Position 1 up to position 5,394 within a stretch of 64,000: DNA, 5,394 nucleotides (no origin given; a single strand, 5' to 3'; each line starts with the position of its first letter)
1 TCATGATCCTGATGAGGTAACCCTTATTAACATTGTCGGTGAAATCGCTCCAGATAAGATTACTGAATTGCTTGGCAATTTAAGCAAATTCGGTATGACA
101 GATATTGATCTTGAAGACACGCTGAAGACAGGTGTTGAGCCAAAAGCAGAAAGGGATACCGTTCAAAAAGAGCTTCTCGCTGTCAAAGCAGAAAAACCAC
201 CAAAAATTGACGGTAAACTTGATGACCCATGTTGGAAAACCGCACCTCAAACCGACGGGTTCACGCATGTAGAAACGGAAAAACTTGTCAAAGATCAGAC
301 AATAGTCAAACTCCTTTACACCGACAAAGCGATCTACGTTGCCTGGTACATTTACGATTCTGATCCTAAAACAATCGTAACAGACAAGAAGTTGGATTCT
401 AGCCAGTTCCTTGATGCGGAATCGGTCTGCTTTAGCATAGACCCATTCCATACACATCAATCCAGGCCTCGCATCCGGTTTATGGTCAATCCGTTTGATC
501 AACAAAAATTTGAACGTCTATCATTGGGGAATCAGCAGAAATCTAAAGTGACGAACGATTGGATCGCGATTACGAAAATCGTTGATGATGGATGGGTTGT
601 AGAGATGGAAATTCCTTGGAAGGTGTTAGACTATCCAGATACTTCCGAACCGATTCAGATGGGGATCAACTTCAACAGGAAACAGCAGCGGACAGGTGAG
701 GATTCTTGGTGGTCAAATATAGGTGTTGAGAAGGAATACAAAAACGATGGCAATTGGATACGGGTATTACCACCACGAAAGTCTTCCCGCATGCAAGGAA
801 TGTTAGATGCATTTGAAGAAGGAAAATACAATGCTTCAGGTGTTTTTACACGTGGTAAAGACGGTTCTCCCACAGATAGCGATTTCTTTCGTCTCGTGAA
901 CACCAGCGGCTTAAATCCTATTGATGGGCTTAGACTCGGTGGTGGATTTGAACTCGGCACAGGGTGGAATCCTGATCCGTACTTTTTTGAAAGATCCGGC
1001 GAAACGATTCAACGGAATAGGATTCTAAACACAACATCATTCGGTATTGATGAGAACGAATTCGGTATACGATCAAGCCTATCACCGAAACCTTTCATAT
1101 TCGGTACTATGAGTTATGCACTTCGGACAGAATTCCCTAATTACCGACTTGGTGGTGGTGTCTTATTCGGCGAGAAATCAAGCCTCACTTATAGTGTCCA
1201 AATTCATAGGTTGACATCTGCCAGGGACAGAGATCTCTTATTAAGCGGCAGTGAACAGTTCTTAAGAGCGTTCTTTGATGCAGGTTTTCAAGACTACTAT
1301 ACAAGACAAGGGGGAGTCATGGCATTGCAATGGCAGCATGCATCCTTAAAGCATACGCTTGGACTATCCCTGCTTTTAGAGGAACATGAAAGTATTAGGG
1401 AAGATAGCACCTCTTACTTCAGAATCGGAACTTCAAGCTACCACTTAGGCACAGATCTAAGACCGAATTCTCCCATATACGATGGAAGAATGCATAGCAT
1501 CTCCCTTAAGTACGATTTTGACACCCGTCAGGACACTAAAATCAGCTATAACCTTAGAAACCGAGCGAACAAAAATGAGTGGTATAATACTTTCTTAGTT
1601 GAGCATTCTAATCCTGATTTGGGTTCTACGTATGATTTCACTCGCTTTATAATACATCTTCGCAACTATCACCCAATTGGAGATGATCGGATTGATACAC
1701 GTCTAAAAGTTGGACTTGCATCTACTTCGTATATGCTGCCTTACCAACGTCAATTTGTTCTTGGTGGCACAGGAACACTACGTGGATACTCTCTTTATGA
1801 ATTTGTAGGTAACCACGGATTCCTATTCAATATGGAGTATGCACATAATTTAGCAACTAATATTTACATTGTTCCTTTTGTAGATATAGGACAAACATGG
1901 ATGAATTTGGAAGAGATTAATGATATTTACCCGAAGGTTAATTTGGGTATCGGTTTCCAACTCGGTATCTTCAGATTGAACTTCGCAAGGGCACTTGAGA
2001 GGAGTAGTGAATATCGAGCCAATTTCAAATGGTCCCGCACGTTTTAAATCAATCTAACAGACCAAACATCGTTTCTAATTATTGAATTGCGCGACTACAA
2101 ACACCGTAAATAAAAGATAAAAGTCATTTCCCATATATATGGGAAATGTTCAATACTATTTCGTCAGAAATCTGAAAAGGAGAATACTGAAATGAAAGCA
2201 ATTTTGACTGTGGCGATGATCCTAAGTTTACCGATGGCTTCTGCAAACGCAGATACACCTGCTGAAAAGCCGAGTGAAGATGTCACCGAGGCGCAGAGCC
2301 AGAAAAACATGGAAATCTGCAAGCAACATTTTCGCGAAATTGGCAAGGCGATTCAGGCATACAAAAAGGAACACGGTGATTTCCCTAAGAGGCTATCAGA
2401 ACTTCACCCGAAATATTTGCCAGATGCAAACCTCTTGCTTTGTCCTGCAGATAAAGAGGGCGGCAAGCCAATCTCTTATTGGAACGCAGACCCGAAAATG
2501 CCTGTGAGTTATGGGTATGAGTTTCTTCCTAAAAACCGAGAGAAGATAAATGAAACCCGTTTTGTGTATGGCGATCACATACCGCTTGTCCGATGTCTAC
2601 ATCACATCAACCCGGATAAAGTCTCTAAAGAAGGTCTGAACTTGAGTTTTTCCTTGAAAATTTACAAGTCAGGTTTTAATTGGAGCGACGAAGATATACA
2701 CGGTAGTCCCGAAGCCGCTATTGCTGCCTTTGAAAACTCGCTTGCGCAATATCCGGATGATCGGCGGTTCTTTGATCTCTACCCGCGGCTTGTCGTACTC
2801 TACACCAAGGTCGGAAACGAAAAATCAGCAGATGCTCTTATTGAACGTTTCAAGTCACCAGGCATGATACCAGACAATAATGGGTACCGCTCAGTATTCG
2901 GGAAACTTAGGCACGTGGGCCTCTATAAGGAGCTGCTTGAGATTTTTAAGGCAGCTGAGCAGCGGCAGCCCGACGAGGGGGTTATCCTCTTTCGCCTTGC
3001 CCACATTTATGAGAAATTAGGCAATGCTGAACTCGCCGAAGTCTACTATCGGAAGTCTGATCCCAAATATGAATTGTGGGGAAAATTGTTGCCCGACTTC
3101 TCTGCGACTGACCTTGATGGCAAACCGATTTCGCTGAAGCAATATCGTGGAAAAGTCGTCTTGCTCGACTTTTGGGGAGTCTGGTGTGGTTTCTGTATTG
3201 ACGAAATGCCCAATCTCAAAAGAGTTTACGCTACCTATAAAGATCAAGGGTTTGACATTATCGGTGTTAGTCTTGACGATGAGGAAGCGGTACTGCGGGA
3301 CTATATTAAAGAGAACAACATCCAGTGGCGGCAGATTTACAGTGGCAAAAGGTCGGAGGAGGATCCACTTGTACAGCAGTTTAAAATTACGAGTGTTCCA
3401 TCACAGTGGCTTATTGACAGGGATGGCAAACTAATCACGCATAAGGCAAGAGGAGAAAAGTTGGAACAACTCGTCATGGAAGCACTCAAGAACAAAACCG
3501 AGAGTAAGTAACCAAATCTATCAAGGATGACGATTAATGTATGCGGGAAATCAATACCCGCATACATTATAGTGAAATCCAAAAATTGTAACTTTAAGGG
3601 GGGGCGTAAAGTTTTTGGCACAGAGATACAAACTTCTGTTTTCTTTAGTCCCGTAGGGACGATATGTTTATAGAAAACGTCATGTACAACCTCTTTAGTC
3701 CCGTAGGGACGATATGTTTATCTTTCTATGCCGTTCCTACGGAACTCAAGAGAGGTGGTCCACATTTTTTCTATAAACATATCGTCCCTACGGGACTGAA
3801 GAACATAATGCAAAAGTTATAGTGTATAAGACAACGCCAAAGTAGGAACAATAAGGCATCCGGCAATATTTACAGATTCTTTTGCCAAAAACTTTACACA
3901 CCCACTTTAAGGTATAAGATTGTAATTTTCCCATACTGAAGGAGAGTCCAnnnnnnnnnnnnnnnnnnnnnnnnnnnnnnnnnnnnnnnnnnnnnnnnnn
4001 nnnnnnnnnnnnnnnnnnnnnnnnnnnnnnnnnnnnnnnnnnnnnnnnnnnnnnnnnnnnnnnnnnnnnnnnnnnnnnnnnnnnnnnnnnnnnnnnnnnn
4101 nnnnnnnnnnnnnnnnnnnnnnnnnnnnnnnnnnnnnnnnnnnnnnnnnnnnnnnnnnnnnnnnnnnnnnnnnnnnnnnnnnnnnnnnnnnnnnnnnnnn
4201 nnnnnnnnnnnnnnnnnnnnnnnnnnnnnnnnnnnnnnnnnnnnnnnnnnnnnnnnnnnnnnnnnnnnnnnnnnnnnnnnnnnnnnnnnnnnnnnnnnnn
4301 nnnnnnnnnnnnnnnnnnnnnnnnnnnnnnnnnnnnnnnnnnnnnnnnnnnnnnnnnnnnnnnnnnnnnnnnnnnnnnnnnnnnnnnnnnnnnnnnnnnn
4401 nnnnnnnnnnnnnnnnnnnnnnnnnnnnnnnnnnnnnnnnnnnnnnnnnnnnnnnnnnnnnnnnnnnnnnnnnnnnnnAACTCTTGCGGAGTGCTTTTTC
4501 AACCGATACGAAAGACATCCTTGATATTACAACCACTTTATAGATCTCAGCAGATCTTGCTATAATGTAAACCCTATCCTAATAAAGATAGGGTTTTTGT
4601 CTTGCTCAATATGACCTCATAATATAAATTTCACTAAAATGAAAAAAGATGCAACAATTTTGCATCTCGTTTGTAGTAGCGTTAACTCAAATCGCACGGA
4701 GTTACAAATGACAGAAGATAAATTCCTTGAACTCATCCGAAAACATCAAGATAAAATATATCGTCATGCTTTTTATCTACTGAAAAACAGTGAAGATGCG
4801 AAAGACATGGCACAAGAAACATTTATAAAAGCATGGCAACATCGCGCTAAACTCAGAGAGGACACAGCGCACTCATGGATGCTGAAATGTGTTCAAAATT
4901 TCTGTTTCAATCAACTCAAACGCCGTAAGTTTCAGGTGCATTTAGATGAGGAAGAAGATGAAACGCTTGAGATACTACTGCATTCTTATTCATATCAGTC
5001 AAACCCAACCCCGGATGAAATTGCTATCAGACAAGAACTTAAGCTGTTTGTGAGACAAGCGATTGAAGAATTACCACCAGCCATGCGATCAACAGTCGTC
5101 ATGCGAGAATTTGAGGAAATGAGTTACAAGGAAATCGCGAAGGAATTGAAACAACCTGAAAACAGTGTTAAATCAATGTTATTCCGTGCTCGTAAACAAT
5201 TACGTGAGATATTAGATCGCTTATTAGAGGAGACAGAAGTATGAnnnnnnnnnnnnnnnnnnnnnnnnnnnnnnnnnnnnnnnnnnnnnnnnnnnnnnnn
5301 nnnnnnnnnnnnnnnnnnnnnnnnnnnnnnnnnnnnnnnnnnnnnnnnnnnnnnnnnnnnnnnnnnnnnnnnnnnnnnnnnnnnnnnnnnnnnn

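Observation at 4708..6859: ECF sigma operon with one apparently dead and one intact DUF5694 paralogue, and no anti-sigma gene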

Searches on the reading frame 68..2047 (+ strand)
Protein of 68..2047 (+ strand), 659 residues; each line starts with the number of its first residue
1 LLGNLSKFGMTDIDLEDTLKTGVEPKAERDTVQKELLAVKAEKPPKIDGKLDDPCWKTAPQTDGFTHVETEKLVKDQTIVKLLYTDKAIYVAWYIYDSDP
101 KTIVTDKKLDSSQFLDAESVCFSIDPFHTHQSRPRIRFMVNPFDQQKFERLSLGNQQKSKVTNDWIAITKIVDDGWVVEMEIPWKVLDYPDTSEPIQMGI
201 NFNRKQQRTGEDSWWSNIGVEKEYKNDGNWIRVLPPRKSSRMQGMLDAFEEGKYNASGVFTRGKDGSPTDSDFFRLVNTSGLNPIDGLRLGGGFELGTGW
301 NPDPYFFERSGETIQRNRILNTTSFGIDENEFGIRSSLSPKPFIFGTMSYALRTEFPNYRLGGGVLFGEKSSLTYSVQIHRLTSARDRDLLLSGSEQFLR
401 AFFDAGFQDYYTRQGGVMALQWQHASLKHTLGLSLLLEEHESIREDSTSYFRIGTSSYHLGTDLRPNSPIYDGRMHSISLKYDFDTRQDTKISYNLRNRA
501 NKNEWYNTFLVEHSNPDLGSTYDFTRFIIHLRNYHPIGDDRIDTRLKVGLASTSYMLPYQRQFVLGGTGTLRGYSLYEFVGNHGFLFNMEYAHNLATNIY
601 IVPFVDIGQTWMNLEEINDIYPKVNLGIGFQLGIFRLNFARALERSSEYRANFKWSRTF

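Call 17: search_protein_families(library=pfam, proteins=[window:68-2047:+], max_evalue=0.01)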
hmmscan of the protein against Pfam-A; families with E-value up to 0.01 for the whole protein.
window:68-2047:+ (659 aa): 3 families
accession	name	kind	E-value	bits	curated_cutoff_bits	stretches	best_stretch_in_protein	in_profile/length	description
PF01103.29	Omp85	-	2.5e-10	40.8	24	1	432-621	63-272/325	Omp85 superfamily domain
PF06452.16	CBM9_1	-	1.3e-06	28.8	23.4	1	47-209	1-155/185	Carbohydrate family 9 binding domain-like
PF03865.19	ShlB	-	0.00015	21.8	22.7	1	520-614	195-295/311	Haemolysin secretion/activation protein ShlB/FhaC/HecB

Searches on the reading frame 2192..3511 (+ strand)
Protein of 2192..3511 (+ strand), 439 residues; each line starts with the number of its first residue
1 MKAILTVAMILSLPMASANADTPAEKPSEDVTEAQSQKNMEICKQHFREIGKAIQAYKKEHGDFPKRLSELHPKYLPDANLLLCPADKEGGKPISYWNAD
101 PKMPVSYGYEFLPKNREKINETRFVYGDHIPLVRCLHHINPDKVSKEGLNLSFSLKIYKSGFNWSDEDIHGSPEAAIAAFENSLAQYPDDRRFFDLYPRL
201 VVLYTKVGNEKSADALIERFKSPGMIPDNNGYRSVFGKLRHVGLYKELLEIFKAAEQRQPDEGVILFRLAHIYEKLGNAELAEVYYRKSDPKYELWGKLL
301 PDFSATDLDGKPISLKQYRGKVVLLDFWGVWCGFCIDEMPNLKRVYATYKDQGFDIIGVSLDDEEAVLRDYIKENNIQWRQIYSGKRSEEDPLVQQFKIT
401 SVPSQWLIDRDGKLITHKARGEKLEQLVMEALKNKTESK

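Call 3: search_protein_families(library=pfam, proteins=[window:2192-3511:+], max_evalue=0.01)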
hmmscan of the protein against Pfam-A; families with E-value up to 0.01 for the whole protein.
window:2192-3511:+ (439 aa): 14 families
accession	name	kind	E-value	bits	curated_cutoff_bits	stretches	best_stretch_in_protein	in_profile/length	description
PF00578.27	AhpC-TSA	-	4.5e-21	75.5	26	1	297-414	2-121/124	AhpC/TSA family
PF08534.16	Redoxin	-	3.3e-18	66.3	26.6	1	297-422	3-136/148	Redoxin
PF13905.12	Thioredoxin_8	-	1.6e-15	57.7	27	1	320-413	1-93/94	Thioredoxin-like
PF00255.25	GSHPx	-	1.2e-07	31.7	27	1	302-359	3-59/108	Glutathione peroxidase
PF14559.12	TPR_19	-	4.7e-06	27.3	25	0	249-284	11-46/68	Tetratricopeptide repeat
PF00085.26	Thioredoxin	-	1.4e-05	25.4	23.5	1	321-370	19-67/103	Thioredoxin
PF13428.12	TPR_14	-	1.5e-05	25.6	23.5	0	171-193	15-37/44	Tetratricopeptide repeat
PF13098.12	Thioredoxin_2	-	2.2e-05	25.2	27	1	319-415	4-88/104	Thioredoxin-like domain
PF00515.34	TPR_1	-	4.1e-05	23.7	27.8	1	265-288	3-26/34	Tetratricopeptide repeat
PF13181.12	TPR_8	-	4.9e-05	23.6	25.7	1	265-289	3-27/34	Tetratricopeptide repeat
PF02630.20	SCO1-SenC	-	0.00055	20.3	22.8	1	302-401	3-107/134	SCO1/SenC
PF07719.23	TPR_2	-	0.00064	20.1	27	0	265-288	3-26/34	Tetratricopeptide repeat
PF13424.12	TPR_12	-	0.0045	17.6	30.1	0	244-289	25-71/77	Tetratricopeptide repeat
PF13432.12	TPR_16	-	0.0079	17.1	32.7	0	171-193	11-33/65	Tetratricopeptide repeat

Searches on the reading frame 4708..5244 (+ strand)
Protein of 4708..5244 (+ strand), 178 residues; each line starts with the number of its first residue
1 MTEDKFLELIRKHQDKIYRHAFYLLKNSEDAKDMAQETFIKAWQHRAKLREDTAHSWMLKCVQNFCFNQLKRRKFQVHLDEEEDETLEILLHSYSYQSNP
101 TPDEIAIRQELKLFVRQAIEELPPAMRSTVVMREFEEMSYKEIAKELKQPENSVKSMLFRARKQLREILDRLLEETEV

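Call 3: search_protein_families(library=pfam, proteins=[window:4708-5244:+], max_evalue=0.01)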
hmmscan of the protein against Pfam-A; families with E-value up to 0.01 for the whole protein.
window:4708-5244:+ (178 aa): 4 families
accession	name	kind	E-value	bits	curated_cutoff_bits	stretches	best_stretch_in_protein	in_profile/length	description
PF08281.18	Sigma70_r4_2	-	2.6e-17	62.7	25.7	1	115-165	4-54/54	Sigma-70, region 4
PF04542.20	Sigma70_r2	-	9.8e-14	51.4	24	1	9-74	1-69/71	Sigma-70 region 2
PF04545.22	Sigma70_r4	-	1.8e-10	40.6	24.1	1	118-167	1-50/50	Sigma-70, region 4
PF25787.1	HTH_SB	-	0.001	19.2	43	1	121-158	6-43/53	Sleeping Beauty transposase HTH domain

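Call 42: find_homologous_proteins(query=window:4708-5244:+, max_evalue=1e-10)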
Query window:4708-5244:+ (178 aa): 116 proteins with E <= 1e-10 among 232 candidates.
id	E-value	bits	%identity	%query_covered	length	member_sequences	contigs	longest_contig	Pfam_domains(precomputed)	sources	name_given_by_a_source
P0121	2.1e-109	381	100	100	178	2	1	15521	PF04545.23,PF04542.21,PF08281.19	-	-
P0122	4.7e-105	367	96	100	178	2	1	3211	PF04545.23,PF04542.21,PF08281.19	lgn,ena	-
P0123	4.5e-101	354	92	100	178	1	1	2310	PF04545.23,PF04542.21,PF08281.19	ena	-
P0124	3.3e-98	344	90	100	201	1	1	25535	PF04545.23,PF04542.21,PF08281.19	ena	-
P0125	1.5e-96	339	88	100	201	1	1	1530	PF04545.23,PF04542.21,PF08281.19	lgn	-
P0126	4.2e-96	338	87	100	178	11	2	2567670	PF04545.23,PF04542.21,PF08281.19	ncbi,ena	-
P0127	2.8e-93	328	84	100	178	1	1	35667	PF04545.23,PF04542.21,PF08281.19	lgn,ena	-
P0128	8.1e-93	327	85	100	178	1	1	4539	PF04545.23,PF04542.21,PF08281.19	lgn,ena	-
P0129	9.2e-92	323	84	100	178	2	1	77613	PF04545.23,PF04542.21,PF08281.19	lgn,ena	-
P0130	9.5e-90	317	84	98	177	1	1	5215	PF04545.23,PF04542.21,PF08281.19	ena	-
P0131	3.0e-89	315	82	98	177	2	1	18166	PF04545.23,PF04542.21,PF08281.19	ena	-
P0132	4.5e-89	315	82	98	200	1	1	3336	PF04545.23,PF04542.21,PF08281.19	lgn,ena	-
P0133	9.4e-86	304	78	98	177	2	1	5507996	PF04545.23,PF04542.21,PF08281.19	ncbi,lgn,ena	-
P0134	2.0e-85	303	79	98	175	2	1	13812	PF04545.23,PF04542.21,PF08281.19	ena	-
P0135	8.4e-85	301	79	98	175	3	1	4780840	PF04545.23,PF04542.21,PF08281.19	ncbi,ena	-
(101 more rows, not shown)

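Call 74: search_protein_families(library=ncbifam, proteins=[window:4708-5244:+], max_evalue=0.001)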
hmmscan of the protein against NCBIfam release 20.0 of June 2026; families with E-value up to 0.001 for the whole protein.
window:4708-5244:+ (178 aa): 94 families (the best 25 are shown)
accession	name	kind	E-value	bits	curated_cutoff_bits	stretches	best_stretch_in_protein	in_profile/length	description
NF058625.1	sigma_PG0214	equivalog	2.4e-34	118.5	130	1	1-172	1-164/170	GFO_1088 family ECF-type sigma factor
NF008888.0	PRK11922.1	equivalog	4.1e-34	118.2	204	1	4-175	30-202/231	RNA polymerase sigma factor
TIGR02985.1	Sig70_bacteroi1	subfamily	1.8e-31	109.5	126.4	1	5-169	2-162/162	RNA polymerase sigma-70 factor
NF007223.0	PRK09641.1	equivalog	7.1e-31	107.5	209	1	3-170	17-185/187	RNA polymerase sigma factor SigW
NF009185.0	PRK12533.1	equivalog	1.9e-28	99.7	248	1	4-170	29-194/231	RNA polymerase sigma factor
TIGR02948.1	SigW_bacill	equivalog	2.4e-27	96.2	243.1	1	4-170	18-185/187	RNA polymerase sigma factor SigW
TIGR02939.1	RpoE_Sigma70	equivalog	4e-27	95.5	236.15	1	6-172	22-189/190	RNA polymerase sigma factor RpoE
NF004113.0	PRK05602.1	equivalog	4.2e-27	95.1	208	1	6-172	47-204/211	RNA polymerase sigma factor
NF007229.0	PRK09647.1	equivalog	5.3e-26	91.3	265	1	8-174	48-207/220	RNA polymerase sigma factor SigE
NF007225.0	PRK09643.1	equivalog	1.2e-25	90.4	190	1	4-176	27-189/204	RNA polymerase sigma factor SigM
TIGR02937.1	sigma70-ECF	superfamily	9.2e-25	87.2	42.9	1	6-169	3-165/165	sigma-70 family RNA polymerase sigma factor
TIGR02954.1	Sig70_famx3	hypoth_equivalog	1.2e-24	86.9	188.5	1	3-170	15-168/170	RNA polymerase sigma-70 factor, TIGR02954 family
TIGR02983.1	SigE-fam_strep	subfamily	6.6e-24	84.6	141.55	1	2-169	4-158/162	SigE family RNA polymerase sigma factor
TIGR02950.1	SigM_subfam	subfamily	2.6e-23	82.6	147.95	1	8-169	4-158/159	RNA polymerase sigma factor, SigM family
NF009166.1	PRK12513.1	equivalog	4.6e-23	81.9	206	1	6-171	24-188/193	RNA polymerase sigma factor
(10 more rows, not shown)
